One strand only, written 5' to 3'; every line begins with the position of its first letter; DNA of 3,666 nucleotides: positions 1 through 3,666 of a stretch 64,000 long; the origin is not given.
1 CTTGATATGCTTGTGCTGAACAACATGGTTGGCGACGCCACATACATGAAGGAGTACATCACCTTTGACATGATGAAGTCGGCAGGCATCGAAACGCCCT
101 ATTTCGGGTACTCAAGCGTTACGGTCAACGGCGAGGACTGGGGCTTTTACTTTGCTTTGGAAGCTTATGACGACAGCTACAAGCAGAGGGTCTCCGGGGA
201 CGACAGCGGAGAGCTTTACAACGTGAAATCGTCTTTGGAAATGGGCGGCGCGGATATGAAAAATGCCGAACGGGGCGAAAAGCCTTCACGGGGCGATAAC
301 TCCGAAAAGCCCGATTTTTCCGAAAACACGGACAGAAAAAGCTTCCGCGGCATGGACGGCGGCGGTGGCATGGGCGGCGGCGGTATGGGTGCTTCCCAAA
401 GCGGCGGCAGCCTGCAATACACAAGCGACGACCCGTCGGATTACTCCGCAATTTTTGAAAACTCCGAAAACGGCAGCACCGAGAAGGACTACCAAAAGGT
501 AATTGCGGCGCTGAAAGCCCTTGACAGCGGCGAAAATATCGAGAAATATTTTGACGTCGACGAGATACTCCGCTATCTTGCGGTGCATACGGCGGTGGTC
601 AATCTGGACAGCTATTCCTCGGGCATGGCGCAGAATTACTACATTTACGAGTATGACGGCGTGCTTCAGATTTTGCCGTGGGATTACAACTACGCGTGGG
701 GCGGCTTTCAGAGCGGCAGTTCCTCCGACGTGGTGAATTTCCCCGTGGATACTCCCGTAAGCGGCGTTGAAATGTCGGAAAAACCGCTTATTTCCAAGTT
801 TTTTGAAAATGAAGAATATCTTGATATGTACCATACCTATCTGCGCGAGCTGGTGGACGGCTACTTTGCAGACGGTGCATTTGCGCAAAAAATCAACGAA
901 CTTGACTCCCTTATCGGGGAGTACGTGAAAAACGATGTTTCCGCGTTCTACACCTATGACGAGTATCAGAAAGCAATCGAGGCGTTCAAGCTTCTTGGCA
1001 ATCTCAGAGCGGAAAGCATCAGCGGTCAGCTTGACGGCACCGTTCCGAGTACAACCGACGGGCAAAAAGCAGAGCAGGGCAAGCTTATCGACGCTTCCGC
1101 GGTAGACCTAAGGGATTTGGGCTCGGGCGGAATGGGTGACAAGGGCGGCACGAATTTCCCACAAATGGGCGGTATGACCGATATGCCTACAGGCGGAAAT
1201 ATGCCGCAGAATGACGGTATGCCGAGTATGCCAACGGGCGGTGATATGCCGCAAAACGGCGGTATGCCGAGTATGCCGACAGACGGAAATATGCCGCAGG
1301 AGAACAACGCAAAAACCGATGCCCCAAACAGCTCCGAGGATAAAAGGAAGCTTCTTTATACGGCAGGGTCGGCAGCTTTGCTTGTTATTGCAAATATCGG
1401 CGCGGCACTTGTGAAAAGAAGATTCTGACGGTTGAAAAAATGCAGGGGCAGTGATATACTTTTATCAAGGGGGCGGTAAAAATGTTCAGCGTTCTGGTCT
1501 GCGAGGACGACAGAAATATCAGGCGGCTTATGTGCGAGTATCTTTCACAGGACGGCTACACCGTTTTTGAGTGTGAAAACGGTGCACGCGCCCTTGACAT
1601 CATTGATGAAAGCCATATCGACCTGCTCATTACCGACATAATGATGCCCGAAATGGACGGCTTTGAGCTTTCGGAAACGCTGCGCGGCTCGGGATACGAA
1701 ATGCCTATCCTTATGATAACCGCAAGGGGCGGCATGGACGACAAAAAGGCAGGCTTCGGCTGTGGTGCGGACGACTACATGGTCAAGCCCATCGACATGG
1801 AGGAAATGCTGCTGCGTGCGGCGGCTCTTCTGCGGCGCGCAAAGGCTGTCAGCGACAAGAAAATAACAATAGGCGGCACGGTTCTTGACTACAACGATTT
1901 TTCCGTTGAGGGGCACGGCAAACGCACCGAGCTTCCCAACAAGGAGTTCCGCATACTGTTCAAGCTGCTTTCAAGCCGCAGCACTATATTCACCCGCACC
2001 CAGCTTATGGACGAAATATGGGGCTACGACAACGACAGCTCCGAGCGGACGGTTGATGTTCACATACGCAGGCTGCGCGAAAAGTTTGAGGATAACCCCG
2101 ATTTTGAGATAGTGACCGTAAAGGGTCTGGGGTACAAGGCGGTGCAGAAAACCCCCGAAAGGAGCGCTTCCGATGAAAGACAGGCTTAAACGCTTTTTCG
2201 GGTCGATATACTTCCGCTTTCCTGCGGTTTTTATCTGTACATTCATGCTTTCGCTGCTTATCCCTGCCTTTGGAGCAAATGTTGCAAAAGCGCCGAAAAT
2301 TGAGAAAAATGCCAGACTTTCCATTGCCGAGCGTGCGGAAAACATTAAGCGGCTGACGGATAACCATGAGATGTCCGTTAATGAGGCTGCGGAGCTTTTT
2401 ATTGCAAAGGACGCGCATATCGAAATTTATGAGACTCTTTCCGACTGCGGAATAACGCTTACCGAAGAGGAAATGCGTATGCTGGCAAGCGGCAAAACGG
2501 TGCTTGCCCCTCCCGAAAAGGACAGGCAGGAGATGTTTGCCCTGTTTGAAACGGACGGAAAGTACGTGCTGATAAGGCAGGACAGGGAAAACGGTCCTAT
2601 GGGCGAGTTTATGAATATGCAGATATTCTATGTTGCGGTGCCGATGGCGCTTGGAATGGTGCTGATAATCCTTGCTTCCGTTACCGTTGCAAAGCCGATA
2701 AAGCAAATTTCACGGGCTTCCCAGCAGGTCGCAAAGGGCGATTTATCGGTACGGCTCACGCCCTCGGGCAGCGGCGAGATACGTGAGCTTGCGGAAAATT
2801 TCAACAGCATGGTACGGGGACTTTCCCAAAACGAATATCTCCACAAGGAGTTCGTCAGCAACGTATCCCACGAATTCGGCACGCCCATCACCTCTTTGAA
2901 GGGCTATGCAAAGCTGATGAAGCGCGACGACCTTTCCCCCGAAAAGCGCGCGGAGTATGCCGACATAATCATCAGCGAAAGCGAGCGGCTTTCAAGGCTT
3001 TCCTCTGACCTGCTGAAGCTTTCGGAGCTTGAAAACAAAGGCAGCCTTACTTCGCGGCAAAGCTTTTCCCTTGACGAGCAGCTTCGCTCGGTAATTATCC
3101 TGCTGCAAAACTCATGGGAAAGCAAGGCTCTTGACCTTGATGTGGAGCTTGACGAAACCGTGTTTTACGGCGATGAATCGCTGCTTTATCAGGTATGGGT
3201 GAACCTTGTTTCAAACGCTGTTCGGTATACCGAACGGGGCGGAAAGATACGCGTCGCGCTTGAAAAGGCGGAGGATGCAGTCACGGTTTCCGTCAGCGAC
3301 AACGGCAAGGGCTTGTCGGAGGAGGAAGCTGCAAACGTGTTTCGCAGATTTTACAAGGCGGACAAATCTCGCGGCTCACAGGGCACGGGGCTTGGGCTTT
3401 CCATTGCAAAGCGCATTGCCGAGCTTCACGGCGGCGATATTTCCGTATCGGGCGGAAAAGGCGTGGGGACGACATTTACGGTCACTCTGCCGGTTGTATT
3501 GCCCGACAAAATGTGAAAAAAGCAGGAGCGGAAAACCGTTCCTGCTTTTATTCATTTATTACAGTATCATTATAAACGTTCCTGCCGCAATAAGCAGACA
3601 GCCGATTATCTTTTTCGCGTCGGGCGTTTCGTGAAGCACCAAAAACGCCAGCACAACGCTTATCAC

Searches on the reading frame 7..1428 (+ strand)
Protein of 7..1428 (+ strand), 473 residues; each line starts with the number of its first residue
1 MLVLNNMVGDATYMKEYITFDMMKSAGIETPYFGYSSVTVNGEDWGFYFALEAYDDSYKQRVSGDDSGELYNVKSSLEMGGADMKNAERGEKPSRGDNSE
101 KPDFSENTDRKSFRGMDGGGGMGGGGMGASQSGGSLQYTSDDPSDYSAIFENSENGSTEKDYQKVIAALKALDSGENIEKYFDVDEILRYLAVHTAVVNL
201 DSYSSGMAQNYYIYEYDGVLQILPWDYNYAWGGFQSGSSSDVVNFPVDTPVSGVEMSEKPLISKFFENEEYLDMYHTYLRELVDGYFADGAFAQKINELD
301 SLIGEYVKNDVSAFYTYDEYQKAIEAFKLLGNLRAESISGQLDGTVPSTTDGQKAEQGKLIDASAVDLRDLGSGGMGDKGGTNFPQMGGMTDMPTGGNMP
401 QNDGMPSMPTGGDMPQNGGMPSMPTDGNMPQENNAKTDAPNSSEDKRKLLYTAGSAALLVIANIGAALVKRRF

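Call 26: search_protein_families(library=pfam, proteins=[window:7-1428:+], max_evalue=0.00001)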
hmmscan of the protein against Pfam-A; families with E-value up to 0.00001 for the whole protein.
window:7-1428:+ (473 aa): 1 family
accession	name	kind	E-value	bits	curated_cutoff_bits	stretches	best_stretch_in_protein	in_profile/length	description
PF08757.17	CotH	-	1.1e-53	183.3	23.8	1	2-336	37-320/322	CotH kinase protein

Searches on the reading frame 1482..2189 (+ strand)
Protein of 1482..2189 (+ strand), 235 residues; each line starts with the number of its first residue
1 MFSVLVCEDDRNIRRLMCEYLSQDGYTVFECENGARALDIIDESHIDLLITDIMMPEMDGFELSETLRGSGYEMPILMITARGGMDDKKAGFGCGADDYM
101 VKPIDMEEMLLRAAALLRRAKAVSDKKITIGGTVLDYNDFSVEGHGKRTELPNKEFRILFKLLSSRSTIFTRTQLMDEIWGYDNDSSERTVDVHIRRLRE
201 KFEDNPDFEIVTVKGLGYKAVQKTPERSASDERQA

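Call 26: search_protein_families(library=pfam, proteins=[window:1482-2189:+], max_evalue=0.00001)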
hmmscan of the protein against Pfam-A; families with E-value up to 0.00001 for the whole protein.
window:1482-2189:+ (235 aa): 2 families
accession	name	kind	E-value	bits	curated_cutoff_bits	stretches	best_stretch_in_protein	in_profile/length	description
PF00072.30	Response_reg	-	2.6e-30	105.3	30.2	1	4-111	1-108/111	Response regulator receiver domain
PF00486.34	Trans_reg_C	-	1.1e-23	83.5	26.2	1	146-219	1-76/77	Transcriptional regulatory protein, C terminal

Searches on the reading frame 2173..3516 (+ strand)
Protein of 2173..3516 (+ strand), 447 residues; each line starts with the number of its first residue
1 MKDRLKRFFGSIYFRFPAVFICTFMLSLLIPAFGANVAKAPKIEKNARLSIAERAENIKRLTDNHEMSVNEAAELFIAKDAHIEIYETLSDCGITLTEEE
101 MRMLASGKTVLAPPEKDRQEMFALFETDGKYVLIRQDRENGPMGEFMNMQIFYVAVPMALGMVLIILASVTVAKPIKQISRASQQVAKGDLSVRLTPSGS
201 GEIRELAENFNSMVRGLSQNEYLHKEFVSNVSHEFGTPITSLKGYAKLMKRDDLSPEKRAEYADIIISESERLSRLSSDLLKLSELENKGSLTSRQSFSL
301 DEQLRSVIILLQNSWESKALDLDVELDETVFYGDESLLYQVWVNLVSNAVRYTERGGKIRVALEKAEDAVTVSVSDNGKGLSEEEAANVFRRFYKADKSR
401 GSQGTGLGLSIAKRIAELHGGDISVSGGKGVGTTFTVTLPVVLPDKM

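Call 26: search_protein_families(library=pfam, proteins=[window:2173-3516:+], max_evalue=0.00001)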
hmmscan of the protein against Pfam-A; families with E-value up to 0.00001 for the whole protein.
window:2173-3516:+ (447 aa): 3 families
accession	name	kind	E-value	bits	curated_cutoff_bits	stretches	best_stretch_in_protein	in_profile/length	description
PF02518.31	HATPase_c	-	2.4e-32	112.1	26.4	1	333-441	1-109/111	Histidine kinase-, DNA gyrase B-, and HSP90-like ATPase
PF00512.31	HisKA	-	6.5e-17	61.8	26.9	1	225-288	3-65/66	His Kinase A (phospho-acceptor) domain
PF00672.30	HAMP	-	3.1e-15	56.7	25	1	171-218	5-52/53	HAMP domain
